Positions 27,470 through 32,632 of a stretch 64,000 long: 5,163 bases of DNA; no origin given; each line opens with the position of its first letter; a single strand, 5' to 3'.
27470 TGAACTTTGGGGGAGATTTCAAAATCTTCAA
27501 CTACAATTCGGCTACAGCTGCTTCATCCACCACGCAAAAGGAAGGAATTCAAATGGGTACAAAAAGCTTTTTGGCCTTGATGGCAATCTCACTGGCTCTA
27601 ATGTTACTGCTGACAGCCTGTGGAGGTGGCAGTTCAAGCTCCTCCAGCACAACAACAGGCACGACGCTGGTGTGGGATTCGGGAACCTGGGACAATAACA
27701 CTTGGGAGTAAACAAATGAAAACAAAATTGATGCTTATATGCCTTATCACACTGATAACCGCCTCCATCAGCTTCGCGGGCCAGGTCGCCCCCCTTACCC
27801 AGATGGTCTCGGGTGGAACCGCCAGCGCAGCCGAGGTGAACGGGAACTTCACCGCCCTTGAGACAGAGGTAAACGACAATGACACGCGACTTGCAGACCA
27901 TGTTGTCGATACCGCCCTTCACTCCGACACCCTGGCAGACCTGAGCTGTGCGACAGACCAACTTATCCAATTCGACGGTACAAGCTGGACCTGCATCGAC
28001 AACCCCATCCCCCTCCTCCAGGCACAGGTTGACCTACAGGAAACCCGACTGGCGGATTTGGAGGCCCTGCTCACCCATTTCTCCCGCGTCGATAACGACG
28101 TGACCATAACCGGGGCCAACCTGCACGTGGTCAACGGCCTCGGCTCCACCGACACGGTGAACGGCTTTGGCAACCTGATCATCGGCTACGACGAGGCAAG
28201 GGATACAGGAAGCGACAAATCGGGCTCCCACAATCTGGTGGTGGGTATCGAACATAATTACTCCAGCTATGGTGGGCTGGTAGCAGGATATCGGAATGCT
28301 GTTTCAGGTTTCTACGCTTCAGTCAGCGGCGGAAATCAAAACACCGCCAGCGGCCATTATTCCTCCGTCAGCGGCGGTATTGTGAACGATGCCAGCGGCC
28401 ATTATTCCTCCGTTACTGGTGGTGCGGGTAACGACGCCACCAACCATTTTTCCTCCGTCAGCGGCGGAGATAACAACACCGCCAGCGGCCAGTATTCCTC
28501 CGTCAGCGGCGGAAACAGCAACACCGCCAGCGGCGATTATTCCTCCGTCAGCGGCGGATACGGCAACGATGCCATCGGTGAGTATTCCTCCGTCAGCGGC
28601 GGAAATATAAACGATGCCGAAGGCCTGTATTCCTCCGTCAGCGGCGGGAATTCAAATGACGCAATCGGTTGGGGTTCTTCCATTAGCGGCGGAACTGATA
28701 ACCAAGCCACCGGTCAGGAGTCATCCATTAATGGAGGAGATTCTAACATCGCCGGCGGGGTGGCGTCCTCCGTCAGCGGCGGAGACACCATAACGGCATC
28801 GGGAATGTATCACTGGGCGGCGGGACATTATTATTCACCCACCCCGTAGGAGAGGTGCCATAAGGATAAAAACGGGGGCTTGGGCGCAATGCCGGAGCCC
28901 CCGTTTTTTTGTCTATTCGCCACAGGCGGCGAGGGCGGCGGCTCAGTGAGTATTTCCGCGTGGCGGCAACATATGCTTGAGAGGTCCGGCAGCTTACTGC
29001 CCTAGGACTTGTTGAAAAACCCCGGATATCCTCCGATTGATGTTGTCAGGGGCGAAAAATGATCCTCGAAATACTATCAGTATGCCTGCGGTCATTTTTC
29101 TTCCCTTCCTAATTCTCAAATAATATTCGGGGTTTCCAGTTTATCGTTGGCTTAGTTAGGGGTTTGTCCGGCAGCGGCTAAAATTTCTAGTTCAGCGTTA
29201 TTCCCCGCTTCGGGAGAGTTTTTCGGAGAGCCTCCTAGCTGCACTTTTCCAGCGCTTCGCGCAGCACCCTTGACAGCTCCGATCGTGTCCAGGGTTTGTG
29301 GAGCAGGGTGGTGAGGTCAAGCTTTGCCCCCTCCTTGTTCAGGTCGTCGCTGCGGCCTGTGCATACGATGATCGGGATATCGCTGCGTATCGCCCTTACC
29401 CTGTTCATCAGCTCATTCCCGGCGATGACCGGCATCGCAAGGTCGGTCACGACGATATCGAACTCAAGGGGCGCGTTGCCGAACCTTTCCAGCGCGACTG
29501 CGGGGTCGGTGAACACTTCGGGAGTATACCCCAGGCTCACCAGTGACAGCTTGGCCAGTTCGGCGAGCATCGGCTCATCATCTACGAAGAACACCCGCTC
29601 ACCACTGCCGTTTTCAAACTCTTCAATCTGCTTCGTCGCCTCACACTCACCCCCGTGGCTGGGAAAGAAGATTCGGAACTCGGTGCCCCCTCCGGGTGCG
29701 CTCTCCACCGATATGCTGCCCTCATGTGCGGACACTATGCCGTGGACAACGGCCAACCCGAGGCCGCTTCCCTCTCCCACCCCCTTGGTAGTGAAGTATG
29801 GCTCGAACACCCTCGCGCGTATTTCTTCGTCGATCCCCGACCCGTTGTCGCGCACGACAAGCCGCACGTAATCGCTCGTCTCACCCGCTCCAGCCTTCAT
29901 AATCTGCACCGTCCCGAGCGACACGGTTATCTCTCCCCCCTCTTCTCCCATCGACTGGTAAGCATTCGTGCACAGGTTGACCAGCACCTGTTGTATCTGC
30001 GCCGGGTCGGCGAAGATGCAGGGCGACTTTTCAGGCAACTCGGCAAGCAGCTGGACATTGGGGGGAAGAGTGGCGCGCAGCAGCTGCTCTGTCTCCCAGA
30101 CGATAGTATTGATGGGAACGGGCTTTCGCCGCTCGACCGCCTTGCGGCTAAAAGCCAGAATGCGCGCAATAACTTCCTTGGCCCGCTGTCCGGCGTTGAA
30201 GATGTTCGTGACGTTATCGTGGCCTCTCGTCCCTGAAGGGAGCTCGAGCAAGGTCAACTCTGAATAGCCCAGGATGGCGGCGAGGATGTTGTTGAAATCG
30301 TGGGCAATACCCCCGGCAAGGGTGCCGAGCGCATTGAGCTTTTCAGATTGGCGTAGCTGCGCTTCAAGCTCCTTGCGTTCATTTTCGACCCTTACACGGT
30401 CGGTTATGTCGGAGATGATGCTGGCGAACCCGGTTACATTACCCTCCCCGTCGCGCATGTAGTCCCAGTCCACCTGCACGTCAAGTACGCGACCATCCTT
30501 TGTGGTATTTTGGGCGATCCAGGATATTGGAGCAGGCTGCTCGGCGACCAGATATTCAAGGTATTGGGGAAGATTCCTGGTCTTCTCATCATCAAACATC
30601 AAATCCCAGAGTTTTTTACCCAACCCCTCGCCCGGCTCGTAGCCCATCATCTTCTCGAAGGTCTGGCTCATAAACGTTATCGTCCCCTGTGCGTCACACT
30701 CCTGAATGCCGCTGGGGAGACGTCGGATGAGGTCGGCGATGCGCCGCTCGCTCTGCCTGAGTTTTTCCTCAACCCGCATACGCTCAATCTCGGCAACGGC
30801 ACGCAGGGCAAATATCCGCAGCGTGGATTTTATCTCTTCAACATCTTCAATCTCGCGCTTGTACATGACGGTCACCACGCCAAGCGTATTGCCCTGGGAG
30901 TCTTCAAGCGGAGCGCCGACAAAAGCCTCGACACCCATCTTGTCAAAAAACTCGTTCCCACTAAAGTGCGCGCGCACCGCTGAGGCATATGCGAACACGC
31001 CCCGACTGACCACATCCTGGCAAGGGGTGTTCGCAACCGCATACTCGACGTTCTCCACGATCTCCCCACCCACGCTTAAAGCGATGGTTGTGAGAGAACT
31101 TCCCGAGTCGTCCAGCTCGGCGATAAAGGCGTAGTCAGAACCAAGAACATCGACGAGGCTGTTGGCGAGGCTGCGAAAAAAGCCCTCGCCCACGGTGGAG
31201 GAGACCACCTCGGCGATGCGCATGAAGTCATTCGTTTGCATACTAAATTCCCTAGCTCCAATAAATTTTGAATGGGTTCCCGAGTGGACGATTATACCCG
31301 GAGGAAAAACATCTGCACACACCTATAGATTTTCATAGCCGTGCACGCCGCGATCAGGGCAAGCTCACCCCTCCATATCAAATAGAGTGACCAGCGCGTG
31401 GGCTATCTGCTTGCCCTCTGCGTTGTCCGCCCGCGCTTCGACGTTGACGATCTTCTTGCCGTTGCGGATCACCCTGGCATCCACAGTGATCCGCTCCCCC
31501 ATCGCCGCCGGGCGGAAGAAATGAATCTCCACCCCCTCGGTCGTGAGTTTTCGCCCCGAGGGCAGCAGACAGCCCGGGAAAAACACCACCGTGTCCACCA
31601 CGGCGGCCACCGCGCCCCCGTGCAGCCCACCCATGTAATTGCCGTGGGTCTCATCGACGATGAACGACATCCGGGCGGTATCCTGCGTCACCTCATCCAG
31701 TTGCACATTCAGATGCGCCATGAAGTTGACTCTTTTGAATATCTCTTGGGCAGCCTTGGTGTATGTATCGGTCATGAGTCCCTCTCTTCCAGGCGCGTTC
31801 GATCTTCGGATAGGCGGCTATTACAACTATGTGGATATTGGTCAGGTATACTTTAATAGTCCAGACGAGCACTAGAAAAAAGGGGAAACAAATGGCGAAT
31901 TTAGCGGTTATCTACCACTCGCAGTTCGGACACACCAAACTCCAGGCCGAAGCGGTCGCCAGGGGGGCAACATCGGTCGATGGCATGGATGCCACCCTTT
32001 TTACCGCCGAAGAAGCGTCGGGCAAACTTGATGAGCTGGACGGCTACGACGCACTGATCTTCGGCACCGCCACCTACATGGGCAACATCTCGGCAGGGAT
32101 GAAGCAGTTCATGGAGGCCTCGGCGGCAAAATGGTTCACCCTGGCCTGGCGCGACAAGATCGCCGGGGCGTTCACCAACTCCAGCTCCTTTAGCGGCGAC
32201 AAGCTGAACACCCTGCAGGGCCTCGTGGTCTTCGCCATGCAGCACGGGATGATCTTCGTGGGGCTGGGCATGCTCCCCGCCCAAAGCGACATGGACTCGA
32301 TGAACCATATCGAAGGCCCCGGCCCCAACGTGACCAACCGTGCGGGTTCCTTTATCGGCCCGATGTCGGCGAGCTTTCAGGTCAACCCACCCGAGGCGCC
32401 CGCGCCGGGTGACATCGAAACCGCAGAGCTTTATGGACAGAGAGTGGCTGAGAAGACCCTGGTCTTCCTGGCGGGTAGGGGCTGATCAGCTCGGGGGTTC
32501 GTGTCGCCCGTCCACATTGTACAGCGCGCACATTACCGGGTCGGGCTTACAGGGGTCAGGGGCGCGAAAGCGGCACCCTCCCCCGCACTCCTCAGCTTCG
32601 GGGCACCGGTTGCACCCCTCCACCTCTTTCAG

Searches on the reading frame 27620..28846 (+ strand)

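Call 10: search_protein_families(library=pfam, proteins=[window:27620-28846:+], max_evalue=0.001)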
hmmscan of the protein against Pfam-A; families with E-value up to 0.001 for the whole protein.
window:27620-28846:+ (409 aa): 1 family
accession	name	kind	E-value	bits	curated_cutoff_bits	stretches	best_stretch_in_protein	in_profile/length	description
PF21300.2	LbR_Ice_bind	-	2e-05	25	30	1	163-253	1-91/97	Grass antifreeze beta roll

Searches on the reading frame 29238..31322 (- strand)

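Call 10: search_protein_families(library=pfam, proteins=[window:29238-31322:-], max_evalue=0.001)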
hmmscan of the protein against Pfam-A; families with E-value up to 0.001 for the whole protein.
window:29238-31322:- (695 aa): 8 families
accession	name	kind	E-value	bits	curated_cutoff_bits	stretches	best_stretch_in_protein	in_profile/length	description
PF02518.31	HATPase_c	-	2.8e-26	92.5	26.4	1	439-555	2-109/111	Histidine kinase-, DNA gyrase B-, and HSP90-like ATPase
PF00072.30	Response_reg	-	8.2e-16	58.6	30.2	1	577-686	1-109/111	Response regulator receiver domain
PF00989.32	PAS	-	2.1e-13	50.7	22.6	1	198-306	6-113/113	PAS fold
PF08448.16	PAS_4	-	1e-10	42.2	23.1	1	201-311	3-110/110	PAS fold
PF13426.13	PAS_9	-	2.8e-10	40.8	27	1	205-308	3-103/103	PAS domain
PF00512.31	HisKA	-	1.1e-08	35.4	26.9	1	332-394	2-63/66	His Kinase A (phospho-acceptor) domain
PF08447.18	PAS_3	-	4.1e-07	30.6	25.6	1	216-302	2-88/89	PAS fold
PF13185.12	GAF_2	-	1.4e-05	25.8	28.6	1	48-158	7-114/136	GAF domain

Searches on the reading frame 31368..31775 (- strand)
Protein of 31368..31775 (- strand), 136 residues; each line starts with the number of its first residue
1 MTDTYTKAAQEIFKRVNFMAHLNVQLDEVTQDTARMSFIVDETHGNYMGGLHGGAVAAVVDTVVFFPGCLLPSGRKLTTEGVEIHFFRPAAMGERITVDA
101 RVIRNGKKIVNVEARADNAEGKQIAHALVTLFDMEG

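Call 10: search_protein_families(library=pfam, proteins=[window:31368-31775:-], max_evalue=0.001)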
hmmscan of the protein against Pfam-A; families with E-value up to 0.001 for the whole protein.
window:31368-31775:- (136 aa): 4 families
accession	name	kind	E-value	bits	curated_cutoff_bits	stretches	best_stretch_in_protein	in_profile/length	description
PF03061.28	4HBT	-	1.6e-10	41.6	20.6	1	48-124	1-78/79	Thioesterase superfamily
PF13622.12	4HBT_3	-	6.1e-07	30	24.3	1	47-131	5-82/83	Acyl-CoA thioesterase N-terminal domain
PF13279.12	4HBT_2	-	9e-06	26.6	25.5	1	16-130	6-100/122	Thioesterase-like superfamily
PF14539.12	DUF4442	-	0.00019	22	25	1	15-131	12-130/132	Domain of unknown function (DUF4442)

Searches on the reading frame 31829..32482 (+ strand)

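Call 10: search_protein_families(library=pfam, proteins=[window:31829-32482:+], max_evalue=0.001)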
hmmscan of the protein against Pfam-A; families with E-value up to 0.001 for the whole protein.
window:31829-32482:+ (218 aa): 3 families
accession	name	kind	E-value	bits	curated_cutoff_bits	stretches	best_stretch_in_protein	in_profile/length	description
PF00258.30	Flavodoxin_1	-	1.5e-09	38.6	25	1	27-97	1-71/143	Flavodoxin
PF03358.20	FMN_red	-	2.7e-08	34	24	1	69-145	67-141/152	NADPH-dependent FMN reductase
PF12724.12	Flavodoxin_5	-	9.8e-07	29.6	27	1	27-98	2-69/145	Flavodoxin domain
